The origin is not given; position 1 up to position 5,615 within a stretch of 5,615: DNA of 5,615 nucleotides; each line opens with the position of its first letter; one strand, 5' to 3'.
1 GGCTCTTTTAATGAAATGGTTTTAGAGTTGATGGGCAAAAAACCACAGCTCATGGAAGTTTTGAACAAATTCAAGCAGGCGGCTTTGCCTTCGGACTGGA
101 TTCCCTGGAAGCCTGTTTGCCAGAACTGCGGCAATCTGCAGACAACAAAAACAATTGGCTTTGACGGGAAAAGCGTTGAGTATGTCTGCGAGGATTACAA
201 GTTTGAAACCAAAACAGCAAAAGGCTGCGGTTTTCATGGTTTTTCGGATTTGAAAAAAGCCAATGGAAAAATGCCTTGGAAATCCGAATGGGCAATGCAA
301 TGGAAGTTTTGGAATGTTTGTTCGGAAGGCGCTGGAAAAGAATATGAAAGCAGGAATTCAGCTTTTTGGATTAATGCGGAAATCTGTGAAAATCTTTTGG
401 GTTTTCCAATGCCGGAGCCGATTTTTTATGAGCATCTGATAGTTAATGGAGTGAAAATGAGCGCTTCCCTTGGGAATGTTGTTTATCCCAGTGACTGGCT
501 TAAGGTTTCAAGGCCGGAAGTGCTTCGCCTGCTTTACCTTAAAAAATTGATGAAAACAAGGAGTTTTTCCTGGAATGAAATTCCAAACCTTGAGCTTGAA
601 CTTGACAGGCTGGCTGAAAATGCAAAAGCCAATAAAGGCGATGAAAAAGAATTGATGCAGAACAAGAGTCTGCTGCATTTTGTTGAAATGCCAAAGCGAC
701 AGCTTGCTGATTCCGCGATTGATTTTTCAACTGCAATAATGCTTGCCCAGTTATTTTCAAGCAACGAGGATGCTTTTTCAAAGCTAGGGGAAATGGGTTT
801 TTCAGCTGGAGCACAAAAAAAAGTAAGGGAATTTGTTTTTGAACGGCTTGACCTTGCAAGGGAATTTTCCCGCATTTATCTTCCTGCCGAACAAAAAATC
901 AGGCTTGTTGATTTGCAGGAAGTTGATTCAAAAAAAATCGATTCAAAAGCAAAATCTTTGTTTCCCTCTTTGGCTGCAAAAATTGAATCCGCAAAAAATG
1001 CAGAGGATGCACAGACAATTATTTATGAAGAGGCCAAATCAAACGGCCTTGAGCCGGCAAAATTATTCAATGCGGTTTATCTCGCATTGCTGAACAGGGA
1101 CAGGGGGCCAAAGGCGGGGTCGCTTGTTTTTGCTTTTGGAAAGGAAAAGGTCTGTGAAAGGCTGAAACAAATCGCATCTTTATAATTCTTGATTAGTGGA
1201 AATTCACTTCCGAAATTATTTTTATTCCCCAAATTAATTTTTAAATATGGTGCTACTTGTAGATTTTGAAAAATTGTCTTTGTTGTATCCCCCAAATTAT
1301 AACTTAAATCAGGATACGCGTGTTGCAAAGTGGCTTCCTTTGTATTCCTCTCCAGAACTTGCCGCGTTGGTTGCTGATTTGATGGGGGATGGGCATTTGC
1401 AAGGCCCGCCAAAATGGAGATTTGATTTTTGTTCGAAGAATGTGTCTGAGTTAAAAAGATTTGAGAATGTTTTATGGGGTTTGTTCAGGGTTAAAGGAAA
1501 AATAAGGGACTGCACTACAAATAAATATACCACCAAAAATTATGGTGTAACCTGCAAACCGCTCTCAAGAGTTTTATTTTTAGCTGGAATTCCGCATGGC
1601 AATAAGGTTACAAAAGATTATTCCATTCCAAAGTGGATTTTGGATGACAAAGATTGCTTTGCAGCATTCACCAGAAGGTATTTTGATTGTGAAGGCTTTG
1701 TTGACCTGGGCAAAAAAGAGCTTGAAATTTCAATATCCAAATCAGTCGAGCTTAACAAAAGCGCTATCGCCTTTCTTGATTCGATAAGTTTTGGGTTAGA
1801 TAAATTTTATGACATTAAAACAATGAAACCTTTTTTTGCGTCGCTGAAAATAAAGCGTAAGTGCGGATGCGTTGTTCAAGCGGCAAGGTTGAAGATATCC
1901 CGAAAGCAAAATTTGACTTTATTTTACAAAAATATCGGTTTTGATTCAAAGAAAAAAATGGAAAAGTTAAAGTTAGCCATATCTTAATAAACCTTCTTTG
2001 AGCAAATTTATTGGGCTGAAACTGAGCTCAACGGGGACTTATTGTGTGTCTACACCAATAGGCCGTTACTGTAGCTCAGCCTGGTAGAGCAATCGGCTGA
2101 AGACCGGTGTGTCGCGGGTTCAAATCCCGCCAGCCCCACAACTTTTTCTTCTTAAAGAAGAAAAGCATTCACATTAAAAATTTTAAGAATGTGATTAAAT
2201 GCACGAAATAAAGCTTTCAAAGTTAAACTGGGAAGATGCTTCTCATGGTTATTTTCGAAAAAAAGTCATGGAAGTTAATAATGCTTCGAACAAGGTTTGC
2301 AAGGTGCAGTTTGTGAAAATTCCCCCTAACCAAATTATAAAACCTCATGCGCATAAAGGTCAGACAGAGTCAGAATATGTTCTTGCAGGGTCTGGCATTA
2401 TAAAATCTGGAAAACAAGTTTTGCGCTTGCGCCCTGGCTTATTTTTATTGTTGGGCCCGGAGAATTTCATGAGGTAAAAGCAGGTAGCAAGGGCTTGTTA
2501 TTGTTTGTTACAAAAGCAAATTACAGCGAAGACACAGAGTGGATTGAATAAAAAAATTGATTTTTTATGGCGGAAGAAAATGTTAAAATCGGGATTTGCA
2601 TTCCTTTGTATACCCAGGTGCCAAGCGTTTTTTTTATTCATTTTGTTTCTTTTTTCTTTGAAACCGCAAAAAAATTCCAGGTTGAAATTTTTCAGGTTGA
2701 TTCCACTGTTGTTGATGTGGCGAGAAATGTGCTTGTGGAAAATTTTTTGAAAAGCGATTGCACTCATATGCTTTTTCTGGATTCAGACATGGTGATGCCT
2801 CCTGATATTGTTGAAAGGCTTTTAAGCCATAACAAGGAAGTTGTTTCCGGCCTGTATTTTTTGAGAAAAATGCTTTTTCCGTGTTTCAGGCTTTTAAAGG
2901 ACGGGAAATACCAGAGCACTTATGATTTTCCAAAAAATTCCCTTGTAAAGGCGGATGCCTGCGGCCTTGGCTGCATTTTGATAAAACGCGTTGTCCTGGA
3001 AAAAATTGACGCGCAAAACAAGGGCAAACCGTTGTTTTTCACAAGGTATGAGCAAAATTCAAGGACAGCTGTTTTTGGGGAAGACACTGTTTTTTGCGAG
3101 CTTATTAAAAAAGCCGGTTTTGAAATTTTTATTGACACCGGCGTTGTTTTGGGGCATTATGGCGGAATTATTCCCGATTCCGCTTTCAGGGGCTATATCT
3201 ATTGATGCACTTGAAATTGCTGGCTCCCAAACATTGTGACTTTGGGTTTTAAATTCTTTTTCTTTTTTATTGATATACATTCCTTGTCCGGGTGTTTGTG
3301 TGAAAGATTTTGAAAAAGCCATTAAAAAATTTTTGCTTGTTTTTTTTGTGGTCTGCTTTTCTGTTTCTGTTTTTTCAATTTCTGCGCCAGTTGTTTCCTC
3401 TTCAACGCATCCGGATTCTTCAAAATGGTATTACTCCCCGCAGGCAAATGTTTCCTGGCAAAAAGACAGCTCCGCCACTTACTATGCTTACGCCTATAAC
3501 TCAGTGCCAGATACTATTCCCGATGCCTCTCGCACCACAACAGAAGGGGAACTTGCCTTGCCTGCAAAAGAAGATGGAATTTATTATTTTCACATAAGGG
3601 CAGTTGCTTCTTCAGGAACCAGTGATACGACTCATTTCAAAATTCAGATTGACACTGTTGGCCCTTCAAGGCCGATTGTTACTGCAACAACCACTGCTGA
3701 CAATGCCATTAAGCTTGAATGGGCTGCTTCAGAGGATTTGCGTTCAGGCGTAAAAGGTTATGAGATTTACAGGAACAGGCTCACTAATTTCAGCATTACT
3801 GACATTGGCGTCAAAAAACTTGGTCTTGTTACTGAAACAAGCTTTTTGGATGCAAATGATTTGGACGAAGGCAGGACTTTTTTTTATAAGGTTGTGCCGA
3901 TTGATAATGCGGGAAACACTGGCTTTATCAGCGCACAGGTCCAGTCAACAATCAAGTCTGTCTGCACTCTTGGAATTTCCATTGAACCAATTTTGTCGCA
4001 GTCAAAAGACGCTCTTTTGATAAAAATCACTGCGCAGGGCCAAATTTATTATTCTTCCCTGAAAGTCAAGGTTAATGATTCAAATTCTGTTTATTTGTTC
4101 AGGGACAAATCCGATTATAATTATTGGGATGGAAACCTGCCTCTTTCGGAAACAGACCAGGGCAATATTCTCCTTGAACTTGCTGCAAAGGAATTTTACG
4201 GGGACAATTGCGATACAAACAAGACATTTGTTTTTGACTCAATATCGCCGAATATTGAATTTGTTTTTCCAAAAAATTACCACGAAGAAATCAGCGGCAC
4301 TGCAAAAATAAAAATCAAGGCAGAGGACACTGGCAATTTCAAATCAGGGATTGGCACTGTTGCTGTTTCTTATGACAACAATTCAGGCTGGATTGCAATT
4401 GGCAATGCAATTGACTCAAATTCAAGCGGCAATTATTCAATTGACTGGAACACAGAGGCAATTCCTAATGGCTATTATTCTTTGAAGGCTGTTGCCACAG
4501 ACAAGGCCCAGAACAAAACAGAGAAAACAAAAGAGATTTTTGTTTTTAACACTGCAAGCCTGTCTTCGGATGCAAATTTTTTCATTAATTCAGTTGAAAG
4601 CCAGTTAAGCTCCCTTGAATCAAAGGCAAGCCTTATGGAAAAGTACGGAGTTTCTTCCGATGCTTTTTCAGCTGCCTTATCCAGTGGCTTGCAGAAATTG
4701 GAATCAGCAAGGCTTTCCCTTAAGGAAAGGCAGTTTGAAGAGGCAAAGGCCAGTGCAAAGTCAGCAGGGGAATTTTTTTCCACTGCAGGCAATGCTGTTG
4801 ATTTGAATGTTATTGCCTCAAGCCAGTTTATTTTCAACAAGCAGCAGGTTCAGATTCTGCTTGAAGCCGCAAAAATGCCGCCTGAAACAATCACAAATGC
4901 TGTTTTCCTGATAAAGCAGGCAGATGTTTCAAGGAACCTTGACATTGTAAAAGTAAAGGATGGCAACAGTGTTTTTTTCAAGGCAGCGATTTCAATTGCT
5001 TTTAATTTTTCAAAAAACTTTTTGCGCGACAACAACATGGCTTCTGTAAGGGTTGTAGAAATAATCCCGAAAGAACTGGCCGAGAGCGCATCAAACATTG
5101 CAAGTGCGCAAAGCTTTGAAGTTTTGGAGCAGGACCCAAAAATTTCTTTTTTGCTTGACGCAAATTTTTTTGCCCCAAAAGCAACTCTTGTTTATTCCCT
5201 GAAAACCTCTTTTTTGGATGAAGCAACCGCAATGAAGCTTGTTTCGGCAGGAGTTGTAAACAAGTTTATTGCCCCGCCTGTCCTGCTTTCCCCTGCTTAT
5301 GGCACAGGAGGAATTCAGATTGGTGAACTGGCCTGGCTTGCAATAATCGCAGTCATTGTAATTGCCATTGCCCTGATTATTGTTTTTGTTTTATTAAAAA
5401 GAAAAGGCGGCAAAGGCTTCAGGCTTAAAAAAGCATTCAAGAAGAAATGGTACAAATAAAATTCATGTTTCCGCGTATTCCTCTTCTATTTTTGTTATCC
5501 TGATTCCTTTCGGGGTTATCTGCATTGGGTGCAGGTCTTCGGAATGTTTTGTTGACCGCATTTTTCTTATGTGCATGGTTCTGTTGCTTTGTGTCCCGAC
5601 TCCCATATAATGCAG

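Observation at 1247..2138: Free-standing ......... endonuclease gene directly upstream of an ORF-less BHB intron: possible endonuclease-intron partnership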

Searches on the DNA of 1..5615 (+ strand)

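Call 5: search_rna_families(source=window, threshold=evalue, max_evalue=1, show_alignments=3)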
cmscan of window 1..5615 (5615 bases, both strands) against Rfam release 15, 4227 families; matches with E-value up to 1: 2.
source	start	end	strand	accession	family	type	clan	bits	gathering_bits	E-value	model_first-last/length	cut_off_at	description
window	2065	2138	+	RF00005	tRNA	Gene; tRNA;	CL00001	49.4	29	1.2e-08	1-71/71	no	tRNA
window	249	368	+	RF01673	PhrS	Gene; sRNA;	-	16.2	37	0.89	1-212/212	no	PhrS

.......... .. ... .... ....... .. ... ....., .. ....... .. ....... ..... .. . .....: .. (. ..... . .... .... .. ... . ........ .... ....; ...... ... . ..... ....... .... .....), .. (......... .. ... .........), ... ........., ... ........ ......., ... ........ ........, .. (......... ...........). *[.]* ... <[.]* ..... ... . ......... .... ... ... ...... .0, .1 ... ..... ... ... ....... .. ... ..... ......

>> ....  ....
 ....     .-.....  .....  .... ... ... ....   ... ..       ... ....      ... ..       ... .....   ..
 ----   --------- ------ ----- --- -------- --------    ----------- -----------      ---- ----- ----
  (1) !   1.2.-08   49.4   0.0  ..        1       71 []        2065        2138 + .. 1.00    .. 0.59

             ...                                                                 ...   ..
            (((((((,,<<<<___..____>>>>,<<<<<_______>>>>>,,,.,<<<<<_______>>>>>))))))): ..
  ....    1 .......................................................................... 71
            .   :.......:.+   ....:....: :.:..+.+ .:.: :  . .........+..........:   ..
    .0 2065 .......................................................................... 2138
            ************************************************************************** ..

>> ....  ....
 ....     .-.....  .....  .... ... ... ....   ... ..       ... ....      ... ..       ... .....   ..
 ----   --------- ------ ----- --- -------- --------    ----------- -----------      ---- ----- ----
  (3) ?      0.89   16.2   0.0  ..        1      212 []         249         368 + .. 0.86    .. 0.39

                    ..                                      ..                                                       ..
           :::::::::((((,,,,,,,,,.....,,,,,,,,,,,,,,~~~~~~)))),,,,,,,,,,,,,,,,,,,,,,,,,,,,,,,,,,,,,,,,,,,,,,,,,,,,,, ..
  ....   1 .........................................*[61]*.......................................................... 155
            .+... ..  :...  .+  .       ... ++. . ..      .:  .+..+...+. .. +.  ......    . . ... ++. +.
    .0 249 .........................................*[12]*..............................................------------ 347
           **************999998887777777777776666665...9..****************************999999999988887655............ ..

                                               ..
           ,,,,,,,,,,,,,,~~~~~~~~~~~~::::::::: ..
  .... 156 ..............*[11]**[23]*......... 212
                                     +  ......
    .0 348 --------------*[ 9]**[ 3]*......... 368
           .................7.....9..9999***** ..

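Call 12: search_rna_families(sources=[L001, L004, L007], threshold=gathering, show_alignments=6)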
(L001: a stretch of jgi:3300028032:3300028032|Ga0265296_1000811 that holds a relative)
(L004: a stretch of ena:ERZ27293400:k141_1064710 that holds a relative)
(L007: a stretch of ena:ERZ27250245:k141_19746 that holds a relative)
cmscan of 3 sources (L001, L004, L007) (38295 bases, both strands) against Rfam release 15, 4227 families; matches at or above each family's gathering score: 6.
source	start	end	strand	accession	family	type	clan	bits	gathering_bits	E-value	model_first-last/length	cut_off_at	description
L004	5538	5610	+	RF00005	tRNA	Gene; tRNA;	CL00001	72.7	29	3.4e-14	1-71/71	no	tRNA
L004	5797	5869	+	RF00005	tRNA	Gene; tRNA;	CL00001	71.5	29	7.2e-14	1-71/71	no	tRNA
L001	4801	4874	+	RF00005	tRNA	Gene; tRNA;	CL00001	68.6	29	4.6e-13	1-71/71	no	tRNA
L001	5000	5073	+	RF00005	tRNA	Gene; tRNA;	CL00001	68.3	29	5.6e-13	1-71/71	no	tRNA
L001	189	263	-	RF00005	tRNA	Gene; tRNA;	CL00001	64.6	29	5.8e-12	1-71/71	no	tRNA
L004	2748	2822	-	RF00005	tRNA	Gene; tRNA;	CL00001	64.1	29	7.9e-12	1-71/71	no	tRNA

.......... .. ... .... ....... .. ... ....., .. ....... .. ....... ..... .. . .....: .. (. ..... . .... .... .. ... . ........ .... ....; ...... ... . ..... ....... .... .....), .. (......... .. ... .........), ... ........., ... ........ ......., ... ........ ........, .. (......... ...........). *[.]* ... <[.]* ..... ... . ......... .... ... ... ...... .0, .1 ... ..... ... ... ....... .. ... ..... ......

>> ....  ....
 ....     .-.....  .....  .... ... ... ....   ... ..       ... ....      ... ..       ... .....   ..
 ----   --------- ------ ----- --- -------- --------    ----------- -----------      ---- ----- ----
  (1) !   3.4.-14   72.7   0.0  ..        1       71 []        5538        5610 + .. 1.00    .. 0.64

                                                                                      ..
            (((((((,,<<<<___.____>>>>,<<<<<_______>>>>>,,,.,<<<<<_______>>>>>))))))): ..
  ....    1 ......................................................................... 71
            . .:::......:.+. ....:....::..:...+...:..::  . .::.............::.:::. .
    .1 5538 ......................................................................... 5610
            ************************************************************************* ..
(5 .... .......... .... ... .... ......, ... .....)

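Call 17: search_rna_families(sources=[L010, L014, L009], threshold=gathering, show_alignments=0)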
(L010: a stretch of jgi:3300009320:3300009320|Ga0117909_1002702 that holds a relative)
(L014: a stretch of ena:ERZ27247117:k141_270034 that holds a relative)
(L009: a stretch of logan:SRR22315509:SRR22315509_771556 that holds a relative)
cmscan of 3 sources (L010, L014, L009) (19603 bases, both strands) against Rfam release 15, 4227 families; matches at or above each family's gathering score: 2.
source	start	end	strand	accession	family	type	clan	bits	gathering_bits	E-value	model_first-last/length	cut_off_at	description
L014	604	676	+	RF00005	tRNA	Gene; tRNA;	CL00001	69.2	29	1.6e-13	1-71/71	no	tRNA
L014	751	874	+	RF00005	tRNA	Gene; tRNA;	CL00001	47.9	29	1.2e-07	1-71/71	no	tRNA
